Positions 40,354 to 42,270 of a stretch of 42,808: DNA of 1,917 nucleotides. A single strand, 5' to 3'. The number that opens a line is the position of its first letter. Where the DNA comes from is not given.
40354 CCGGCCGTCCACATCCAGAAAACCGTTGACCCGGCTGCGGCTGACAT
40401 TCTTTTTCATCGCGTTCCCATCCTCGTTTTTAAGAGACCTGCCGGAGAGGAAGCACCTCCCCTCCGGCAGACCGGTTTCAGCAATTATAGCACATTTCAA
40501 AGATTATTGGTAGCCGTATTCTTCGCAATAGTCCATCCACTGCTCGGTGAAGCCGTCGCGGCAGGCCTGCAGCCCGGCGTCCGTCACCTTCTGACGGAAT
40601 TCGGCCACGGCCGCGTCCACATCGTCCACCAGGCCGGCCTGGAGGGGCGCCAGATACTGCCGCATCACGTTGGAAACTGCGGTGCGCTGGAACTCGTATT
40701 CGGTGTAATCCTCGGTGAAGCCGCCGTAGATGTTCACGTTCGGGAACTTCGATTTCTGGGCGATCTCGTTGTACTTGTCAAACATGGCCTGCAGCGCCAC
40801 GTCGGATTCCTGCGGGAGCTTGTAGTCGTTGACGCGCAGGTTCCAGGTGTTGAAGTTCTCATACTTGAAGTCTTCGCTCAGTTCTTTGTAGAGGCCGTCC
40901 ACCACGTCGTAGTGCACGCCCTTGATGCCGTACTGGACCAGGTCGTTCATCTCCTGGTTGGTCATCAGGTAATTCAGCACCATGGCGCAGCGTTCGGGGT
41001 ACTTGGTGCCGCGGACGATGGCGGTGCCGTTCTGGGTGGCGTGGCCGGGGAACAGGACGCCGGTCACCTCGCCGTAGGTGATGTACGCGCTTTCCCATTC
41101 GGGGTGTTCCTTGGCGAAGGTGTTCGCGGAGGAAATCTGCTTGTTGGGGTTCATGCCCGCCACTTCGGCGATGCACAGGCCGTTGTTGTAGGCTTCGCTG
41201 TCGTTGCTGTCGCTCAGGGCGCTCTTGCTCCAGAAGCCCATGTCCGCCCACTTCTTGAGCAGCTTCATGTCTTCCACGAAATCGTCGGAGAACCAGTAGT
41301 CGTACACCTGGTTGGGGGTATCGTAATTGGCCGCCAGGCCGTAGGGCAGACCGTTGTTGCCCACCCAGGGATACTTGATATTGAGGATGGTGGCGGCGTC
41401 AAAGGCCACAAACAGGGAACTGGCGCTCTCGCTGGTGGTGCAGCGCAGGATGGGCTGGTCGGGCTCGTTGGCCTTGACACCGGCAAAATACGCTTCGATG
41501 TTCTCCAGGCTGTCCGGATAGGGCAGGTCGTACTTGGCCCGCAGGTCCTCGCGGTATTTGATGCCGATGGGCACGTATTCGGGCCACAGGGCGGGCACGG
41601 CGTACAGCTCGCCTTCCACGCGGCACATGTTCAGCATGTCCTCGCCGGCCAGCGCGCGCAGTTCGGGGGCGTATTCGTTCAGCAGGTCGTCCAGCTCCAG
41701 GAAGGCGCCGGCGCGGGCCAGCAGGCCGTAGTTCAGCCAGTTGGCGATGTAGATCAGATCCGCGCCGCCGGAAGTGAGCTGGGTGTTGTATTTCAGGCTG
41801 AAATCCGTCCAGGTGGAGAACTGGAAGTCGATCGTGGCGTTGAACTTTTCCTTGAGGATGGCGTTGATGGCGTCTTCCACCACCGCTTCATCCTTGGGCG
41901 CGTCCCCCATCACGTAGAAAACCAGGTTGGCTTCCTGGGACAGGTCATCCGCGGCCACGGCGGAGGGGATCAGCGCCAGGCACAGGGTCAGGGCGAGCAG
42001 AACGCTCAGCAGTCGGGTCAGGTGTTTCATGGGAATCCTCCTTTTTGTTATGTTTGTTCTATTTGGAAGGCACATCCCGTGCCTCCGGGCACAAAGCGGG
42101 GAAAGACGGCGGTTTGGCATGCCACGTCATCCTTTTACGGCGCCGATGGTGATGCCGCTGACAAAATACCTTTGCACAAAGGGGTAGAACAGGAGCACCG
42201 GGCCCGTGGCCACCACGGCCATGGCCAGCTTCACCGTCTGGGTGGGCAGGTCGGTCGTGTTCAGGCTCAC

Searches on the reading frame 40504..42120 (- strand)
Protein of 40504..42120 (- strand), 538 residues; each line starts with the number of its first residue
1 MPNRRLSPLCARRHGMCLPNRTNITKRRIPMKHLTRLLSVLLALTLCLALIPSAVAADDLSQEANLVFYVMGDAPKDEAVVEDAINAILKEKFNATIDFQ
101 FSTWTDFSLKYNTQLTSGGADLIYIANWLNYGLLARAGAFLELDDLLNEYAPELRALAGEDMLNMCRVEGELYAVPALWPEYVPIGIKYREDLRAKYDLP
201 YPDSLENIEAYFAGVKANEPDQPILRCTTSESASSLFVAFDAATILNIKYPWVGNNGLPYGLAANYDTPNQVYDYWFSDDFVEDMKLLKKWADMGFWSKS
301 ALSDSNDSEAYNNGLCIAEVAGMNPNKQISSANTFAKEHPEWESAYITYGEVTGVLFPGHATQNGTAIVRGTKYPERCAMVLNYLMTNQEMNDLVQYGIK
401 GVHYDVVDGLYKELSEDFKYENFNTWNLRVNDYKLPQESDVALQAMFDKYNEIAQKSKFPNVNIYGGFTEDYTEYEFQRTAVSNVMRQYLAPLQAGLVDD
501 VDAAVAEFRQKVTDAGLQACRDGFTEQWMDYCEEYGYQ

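Call 96: search_protein_families(library=pfam, proteins=[window:40504-42120:-], max_evalue=0.0001)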
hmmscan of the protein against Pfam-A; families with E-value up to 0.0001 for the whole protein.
window:40504-42120:- (538 aa): 1 family
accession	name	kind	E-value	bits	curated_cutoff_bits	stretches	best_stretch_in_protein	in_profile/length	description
PF12010.13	DUF3502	-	2.9e-14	53.7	24.4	1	465-531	2-67/69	Domain of unknown function (DUF3502)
